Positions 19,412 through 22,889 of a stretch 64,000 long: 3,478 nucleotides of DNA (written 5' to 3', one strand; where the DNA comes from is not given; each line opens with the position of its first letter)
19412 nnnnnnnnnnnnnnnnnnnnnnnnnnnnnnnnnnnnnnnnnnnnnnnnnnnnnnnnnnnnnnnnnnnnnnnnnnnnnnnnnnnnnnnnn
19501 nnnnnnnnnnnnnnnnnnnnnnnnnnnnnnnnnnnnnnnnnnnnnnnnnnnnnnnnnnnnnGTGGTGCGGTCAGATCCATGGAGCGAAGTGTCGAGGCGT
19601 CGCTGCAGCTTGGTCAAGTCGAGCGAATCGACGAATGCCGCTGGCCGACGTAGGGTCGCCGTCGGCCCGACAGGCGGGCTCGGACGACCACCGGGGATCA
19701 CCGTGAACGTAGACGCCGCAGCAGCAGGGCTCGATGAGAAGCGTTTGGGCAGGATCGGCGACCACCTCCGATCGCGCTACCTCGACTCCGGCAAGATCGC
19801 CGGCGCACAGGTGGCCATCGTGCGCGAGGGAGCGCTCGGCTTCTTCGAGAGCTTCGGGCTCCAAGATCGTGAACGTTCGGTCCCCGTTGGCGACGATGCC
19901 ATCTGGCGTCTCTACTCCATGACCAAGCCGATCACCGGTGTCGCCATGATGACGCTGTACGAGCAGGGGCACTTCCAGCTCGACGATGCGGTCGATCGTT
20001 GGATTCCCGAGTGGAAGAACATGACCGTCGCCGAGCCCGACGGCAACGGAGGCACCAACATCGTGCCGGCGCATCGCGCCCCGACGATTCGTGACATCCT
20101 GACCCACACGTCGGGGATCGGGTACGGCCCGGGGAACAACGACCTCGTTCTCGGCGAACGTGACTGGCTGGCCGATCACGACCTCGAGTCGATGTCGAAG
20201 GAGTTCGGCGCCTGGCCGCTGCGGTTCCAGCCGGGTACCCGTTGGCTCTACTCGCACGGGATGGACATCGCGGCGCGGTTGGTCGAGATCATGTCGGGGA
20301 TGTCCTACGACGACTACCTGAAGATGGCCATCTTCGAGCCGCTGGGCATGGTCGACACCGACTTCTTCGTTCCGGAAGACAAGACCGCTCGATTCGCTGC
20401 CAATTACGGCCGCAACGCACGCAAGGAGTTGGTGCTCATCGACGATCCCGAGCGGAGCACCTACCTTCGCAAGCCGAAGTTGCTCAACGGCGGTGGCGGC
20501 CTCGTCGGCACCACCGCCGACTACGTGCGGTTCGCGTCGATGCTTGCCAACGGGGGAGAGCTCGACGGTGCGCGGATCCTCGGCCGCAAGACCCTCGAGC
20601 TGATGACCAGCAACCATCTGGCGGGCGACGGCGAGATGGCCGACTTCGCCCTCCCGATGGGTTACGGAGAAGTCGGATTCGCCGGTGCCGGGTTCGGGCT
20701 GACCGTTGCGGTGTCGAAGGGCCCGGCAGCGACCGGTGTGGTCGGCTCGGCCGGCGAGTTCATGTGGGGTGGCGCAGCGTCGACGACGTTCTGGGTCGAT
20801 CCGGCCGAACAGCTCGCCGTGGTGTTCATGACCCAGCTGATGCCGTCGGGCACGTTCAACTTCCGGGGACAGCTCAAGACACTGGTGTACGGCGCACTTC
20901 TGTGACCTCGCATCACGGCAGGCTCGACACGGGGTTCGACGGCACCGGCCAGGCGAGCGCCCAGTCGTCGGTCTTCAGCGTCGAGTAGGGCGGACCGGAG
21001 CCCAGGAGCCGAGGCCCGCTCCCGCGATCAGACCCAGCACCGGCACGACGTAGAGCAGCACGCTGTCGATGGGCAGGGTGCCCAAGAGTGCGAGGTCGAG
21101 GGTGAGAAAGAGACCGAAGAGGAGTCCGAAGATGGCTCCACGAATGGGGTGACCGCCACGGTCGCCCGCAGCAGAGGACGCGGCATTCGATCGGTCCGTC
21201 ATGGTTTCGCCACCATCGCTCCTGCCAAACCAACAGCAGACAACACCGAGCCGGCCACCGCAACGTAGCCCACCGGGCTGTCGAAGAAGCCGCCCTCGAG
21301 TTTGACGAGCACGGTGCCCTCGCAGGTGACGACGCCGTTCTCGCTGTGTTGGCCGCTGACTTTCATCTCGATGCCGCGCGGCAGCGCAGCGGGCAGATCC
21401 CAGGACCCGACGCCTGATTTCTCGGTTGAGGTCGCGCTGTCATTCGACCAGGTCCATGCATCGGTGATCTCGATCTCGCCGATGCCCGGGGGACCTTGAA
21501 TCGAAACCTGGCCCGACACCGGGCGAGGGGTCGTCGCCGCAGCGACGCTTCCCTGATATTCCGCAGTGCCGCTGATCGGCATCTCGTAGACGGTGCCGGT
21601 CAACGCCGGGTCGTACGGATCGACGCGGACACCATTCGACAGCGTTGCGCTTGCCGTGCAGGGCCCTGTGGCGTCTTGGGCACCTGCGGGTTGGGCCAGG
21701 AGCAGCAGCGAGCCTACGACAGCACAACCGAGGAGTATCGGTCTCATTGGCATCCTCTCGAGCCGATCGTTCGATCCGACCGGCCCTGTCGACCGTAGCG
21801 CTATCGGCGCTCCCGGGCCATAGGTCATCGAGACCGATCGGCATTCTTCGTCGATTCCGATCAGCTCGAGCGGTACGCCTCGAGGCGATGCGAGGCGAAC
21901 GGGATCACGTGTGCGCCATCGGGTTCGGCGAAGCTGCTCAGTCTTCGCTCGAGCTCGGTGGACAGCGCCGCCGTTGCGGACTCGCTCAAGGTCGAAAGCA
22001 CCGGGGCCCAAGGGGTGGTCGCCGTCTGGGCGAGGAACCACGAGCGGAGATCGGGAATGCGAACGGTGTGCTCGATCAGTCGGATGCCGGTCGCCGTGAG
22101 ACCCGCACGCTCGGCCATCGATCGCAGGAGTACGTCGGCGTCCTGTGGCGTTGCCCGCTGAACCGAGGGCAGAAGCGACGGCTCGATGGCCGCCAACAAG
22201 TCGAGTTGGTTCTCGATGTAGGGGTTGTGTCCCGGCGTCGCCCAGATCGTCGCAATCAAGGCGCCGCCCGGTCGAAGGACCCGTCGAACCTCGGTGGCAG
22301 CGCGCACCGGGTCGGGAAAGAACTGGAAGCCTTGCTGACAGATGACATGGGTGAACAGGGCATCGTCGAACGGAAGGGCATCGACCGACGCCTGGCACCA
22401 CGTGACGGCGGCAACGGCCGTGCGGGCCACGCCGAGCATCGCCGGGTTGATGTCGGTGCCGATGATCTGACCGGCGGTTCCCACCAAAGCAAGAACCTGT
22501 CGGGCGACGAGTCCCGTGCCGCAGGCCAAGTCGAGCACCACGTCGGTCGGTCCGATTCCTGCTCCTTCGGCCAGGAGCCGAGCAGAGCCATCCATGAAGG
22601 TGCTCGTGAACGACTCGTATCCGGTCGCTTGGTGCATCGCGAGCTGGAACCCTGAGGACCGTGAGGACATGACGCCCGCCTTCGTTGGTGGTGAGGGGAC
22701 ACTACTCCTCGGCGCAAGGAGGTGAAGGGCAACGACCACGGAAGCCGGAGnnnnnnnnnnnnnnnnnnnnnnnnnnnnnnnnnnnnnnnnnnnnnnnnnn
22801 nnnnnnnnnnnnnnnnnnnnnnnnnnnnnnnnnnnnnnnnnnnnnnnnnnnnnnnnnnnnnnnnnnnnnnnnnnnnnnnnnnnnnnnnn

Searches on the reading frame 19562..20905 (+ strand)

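Call 33: search_protein_families(library=pfam, proteins=[window:19562-20905:+], max_evalue=0.001)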
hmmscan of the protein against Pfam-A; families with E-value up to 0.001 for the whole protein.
window:19562-20905:+ (447 aa): 1 family
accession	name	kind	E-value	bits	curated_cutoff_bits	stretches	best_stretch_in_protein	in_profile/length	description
PF00144.29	Beta-lactamase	-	1.7e-64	218.5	27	1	72-431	7-316/329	Beta-lactamase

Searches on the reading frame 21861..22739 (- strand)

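Call 36: search_protein_families(library=pfam, proteins=[window:21861-22739:-], max_evalue=0.001)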
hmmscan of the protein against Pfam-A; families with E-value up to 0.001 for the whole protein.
window:21861-22739:- (292 aa): 6 families
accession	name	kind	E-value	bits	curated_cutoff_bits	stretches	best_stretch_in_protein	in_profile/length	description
PF08241.18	Methyltransf_11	-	5.5e-21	75.5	21.2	1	69-162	1-94/95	Methyltransferase domain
PF13649.12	Methyltransf_25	-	1.3e-20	74.3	27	1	68-159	1-97/97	Methyltransferase domain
PF01209.24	Ubie_methyltran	-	5.6e-16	59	20.1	1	66-163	49-151/233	ubiE/COQ5 methyltransferase family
PF13847.12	Methyltransf_31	-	2.7e-14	53.5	27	1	66-164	5-110/145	Methyltransferase domain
PF08242.18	Methyltransf_12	-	4.4e-11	43.8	30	1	69-161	1-98/98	Methyltransferase domain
PF13489.12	Methyltransf_23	-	3e-06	27.5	27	1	62-170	20-123/164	Methyltransferase domain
